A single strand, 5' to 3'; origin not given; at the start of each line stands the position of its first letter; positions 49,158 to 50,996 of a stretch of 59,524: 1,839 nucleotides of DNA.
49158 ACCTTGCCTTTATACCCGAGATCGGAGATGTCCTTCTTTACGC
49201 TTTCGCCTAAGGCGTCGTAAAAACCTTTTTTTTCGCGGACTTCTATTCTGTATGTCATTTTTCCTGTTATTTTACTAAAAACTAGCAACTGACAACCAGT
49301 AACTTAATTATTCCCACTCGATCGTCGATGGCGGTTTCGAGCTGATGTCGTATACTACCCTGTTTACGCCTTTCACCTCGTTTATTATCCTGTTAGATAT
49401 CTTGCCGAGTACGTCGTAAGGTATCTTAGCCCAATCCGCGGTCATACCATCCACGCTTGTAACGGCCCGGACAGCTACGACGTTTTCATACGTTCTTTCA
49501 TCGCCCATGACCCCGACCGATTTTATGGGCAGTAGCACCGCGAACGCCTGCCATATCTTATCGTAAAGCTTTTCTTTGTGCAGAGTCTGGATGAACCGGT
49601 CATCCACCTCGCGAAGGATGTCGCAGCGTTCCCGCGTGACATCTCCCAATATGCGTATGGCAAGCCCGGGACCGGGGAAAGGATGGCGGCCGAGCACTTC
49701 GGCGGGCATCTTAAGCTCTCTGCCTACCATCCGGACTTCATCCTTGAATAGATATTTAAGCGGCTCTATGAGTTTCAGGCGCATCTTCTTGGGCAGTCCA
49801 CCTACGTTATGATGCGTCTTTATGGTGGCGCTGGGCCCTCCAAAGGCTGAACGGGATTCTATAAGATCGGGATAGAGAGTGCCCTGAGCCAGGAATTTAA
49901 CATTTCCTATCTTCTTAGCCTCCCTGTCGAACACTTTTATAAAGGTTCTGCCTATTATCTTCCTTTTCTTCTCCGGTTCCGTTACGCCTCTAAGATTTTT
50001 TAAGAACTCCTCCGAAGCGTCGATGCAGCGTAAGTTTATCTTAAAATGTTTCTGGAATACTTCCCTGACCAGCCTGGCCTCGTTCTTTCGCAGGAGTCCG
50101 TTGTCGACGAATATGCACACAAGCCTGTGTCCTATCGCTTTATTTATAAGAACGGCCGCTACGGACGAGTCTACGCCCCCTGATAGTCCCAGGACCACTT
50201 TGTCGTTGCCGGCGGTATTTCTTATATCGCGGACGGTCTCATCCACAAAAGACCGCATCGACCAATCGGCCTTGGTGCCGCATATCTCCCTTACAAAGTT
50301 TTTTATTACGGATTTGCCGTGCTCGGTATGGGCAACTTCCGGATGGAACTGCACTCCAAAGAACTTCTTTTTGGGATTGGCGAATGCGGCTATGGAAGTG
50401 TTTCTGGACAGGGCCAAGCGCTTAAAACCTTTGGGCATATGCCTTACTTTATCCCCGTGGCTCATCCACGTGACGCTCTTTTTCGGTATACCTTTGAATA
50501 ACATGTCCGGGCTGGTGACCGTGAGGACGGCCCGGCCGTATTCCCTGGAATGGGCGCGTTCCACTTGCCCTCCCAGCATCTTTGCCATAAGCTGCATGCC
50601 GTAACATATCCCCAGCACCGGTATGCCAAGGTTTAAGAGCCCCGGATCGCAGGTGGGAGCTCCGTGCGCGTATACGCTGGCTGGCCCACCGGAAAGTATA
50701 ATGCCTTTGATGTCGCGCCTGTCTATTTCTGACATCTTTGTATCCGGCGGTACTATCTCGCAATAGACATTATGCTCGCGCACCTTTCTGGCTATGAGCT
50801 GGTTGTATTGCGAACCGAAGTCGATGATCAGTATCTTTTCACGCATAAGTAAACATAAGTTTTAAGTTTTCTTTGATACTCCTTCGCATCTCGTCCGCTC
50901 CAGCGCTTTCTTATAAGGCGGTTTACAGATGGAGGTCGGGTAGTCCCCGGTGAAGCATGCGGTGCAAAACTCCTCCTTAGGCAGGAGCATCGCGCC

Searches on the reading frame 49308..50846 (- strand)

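Call 10: search_protein_families(library=pfam, proteins=[window:49308-50846:-], max_evalue=0.001)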
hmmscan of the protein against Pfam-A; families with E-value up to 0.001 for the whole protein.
window:49308-50846:- (512 aa): 7 families
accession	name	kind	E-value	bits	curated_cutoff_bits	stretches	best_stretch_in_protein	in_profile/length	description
PF00117.34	GATase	-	8.2e-51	172.8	22.8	1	6-187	1-189/190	Glutamine amidotransferase class-I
PF00958.27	GMP_synt_C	-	2.4e-47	159.4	27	1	421-511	2-92/92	GMP synthase C terminal domain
PF02540.23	NAD_synthase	-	6.9e-11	42.2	21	1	204-261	8-66/242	NAD synthase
PF07722.19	Peptidase_C26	-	4.8e-10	40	20.5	1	72-170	103-219/219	Peptidase C26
PF00764.25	Arginosuc_synth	-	3.1e-06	27.8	27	1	216-284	1-68/162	Arginosuccinate synthase N-terminal HUP domain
PF03054.22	tRNA_Me_trans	-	4.2e-05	23.8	20.6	1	216-250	2-35/202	tRNA methyl transferase HUP domain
PF02568.20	ThiI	-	0.00047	20.3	20.5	1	215-276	4-71/197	Thiamine biosynthesis protein (ThiI)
